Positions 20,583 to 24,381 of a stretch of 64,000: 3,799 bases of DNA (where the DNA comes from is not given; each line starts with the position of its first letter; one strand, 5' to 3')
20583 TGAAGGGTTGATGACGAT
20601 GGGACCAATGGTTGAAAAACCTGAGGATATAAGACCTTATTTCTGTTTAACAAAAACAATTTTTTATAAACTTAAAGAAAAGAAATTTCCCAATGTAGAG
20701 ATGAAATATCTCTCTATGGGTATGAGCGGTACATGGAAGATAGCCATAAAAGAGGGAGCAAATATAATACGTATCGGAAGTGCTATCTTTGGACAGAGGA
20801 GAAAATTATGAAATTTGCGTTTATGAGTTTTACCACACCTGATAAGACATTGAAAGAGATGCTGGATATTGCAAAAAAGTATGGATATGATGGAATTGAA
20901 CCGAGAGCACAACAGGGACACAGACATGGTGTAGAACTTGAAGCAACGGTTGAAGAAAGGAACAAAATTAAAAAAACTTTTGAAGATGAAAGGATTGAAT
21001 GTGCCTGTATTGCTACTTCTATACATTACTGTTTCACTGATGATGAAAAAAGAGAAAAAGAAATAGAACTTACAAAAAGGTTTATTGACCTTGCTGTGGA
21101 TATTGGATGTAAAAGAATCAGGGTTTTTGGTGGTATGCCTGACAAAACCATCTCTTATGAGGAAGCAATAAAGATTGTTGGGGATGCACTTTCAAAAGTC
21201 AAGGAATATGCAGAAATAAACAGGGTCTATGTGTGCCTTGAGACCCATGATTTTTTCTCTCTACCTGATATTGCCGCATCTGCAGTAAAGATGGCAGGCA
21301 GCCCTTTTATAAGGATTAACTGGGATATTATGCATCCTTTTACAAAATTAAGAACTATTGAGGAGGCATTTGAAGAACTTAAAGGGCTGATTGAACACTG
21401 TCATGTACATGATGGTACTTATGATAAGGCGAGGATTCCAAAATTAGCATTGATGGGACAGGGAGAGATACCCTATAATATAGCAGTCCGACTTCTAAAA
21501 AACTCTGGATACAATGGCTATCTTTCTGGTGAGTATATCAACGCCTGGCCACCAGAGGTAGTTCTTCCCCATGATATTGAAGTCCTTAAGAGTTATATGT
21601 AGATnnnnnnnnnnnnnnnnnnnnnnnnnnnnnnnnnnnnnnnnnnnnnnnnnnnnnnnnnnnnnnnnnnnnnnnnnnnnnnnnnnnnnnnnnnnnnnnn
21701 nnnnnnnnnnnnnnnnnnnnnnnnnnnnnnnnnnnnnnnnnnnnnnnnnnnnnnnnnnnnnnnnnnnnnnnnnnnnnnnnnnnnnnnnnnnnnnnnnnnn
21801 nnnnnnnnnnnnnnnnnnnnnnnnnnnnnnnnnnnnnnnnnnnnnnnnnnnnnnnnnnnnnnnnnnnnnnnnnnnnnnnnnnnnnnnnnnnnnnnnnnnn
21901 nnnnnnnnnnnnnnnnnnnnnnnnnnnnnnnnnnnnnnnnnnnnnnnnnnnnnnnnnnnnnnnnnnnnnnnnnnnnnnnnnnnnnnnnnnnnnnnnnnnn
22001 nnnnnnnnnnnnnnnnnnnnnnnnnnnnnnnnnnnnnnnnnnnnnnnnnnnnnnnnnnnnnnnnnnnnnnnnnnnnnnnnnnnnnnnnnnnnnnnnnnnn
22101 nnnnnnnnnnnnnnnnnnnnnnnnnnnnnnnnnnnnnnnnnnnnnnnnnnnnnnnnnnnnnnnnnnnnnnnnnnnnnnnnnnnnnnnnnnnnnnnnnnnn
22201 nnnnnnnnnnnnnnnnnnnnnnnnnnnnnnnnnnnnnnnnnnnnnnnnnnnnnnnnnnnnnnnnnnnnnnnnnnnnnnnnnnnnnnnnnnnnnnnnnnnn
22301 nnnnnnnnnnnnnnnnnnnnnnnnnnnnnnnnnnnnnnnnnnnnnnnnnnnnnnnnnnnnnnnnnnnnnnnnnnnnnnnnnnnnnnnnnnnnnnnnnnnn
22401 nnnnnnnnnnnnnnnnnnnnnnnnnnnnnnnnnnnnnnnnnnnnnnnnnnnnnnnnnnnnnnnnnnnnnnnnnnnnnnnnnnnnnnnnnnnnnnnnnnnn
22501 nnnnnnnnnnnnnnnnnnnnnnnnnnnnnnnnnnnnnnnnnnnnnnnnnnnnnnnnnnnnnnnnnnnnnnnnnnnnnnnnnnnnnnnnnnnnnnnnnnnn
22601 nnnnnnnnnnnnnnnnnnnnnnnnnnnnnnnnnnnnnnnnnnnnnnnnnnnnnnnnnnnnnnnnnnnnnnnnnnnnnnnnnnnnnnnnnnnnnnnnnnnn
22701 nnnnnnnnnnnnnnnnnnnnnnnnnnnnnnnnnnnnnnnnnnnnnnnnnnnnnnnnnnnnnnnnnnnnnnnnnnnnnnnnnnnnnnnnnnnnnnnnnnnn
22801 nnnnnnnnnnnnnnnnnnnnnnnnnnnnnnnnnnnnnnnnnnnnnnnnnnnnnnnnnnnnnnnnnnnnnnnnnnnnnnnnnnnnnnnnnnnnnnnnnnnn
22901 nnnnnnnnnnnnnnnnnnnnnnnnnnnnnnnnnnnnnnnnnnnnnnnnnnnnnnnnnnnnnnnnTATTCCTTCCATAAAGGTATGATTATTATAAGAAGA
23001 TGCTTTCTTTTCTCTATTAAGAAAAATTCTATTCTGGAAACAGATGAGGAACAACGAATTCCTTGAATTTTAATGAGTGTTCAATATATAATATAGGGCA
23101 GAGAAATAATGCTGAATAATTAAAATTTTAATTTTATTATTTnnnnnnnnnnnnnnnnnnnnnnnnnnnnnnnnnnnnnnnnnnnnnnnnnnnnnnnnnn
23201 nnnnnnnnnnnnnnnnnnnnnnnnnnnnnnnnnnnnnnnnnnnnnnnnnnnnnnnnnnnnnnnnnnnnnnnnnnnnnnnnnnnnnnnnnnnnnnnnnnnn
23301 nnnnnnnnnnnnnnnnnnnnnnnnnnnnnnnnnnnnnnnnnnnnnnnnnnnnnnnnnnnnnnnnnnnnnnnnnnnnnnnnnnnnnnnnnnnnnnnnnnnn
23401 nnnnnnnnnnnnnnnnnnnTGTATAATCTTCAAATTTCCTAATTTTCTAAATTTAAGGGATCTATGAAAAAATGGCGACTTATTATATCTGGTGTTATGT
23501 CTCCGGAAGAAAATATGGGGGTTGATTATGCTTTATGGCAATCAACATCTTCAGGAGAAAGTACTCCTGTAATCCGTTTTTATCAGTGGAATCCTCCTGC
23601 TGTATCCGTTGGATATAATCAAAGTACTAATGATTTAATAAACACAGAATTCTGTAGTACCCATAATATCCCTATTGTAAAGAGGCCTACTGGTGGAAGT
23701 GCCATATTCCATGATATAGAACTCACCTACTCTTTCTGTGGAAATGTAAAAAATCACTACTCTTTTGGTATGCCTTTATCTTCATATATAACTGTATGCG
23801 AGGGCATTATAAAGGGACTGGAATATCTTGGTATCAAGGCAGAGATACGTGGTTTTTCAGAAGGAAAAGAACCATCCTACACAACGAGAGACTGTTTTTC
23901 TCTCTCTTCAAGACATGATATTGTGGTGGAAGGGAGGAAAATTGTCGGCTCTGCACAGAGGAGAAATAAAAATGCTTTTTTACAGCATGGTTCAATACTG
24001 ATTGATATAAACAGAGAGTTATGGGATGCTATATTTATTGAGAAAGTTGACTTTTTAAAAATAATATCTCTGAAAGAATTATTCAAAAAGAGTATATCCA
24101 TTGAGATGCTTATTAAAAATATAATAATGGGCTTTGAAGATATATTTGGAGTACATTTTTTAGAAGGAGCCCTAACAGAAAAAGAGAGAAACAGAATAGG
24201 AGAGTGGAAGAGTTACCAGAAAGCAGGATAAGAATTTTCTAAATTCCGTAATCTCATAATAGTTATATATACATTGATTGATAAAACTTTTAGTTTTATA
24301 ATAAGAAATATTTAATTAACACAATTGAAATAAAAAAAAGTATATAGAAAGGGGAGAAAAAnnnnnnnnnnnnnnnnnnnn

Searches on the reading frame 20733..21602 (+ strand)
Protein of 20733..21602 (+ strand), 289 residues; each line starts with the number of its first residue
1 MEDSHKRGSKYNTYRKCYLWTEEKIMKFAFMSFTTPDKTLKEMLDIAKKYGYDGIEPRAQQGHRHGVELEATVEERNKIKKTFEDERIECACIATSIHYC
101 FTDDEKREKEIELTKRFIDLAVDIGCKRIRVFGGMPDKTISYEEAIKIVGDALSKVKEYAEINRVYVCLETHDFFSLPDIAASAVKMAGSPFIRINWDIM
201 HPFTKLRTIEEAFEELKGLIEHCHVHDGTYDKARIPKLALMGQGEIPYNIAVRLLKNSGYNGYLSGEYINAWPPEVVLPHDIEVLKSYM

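Call 71: search_protein_families(library=pfam, proteins=[window:20733-21602:+])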
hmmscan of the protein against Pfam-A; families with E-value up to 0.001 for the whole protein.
window:20733-21602:+ (289 aa): 1 family
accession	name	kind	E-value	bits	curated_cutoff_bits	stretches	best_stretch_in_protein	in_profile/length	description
PF01261.30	AP_endonuc_2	-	4.3e-34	118.8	31.1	1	44-287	1-248/249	Xylose isomerase-like TIM barrel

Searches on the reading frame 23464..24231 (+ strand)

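Call 71: search_protein_families(library=pfam, proteins=[window:23464-24231:+])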
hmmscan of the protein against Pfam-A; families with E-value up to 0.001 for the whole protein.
window:23464-24231:+ (255 aa): 2 families
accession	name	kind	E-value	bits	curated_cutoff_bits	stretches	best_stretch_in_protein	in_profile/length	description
PF21948.1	LplA-B_cat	-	8.4e-40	137.3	27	1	14-224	2-199/200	Lipoyl protein ligase A/B catalytic domain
PF03099.24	BPL_LplA_LipB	-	2e-18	67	21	1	55-183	12-133/133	Biotin/lipoate A/B protein ligase family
